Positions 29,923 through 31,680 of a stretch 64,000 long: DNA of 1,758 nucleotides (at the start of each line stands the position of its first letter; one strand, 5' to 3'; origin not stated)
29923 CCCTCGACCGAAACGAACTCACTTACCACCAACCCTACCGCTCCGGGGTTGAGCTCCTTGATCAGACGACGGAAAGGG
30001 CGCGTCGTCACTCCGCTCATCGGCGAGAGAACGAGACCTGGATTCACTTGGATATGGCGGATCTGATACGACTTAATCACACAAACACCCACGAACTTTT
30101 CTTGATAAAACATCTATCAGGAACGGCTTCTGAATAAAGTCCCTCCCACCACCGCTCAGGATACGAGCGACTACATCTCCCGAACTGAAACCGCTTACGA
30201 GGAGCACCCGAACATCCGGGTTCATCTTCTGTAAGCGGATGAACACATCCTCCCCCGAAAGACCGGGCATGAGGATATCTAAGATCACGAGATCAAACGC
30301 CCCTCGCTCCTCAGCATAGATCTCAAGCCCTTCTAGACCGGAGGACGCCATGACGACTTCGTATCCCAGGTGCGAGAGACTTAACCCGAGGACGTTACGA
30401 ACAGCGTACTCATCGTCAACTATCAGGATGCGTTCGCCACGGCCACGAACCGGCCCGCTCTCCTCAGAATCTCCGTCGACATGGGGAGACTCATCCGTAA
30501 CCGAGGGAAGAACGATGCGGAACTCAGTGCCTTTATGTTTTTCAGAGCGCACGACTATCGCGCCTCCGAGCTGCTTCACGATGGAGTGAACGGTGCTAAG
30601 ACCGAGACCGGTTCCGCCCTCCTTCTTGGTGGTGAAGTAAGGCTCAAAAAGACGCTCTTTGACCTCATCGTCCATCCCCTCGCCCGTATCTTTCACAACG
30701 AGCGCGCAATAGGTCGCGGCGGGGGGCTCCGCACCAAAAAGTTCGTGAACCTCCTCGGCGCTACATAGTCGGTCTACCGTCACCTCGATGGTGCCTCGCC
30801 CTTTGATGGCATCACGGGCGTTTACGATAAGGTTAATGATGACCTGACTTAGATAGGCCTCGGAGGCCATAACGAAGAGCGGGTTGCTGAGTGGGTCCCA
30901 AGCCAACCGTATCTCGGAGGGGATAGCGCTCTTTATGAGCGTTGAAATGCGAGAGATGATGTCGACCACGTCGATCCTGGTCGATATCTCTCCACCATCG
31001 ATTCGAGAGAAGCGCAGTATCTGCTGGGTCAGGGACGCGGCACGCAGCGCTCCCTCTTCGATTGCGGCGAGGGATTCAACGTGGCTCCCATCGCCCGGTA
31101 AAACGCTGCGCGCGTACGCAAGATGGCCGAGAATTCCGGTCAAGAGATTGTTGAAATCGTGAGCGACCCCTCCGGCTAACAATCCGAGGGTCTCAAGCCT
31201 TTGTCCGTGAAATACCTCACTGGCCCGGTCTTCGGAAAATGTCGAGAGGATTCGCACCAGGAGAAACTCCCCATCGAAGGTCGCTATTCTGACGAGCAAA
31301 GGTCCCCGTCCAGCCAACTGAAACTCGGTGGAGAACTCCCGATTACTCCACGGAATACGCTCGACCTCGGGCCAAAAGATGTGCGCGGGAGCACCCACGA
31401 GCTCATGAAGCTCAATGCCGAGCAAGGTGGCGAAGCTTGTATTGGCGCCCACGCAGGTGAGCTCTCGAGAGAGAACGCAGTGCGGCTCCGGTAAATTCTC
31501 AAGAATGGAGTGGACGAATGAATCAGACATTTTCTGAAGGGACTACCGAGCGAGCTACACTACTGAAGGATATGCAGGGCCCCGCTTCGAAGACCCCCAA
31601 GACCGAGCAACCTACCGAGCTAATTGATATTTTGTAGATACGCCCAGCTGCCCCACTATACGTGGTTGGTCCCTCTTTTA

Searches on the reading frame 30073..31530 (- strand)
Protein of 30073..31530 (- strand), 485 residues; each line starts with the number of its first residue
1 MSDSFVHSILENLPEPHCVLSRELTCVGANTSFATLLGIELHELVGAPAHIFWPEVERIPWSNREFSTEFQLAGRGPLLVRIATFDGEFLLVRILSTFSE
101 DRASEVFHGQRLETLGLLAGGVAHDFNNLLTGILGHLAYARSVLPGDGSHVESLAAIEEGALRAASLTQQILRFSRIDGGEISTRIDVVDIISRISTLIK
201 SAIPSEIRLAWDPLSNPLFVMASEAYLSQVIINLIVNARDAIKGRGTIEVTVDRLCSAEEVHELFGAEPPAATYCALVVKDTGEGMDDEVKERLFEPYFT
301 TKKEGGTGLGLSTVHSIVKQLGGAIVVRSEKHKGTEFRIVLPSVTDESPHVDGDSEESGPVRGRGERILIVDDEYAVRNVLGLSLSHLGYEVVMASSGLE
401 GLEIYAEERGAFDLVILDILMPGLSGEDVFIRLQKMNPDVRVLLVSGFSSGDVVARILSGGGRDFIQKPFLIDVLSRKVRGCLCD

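Call 70: search_protein_families(library=pfam, proteins=[window:30073-31530:-], max_evalue=0.00001)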
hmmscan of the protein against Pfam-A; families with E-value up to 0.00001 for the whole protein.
window:30073-31530:- (485 aa): 4 families
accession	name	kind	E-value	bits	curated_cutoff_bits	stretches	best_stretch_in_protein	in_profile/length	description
PF00072.30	Response_reg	-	8.3e-22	77.9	30.2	1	368-479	1-110/111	Response regulator receiver domain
PF02518.31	HATPase_c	-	1.2e-21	77.7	26.4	1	225-343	4-109/111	Histidine kinase-, DNA gyrase B-, and HSP90-like ATPase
PF00512.31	HisKA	-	1.5e-07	31.7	26.9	1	116-180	3-66/66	His Kinase A (phospho-acceptor) domain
PF00989.32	PAS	-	4.3e-06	27.2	22.6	1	6-58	3-55/113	PAS fold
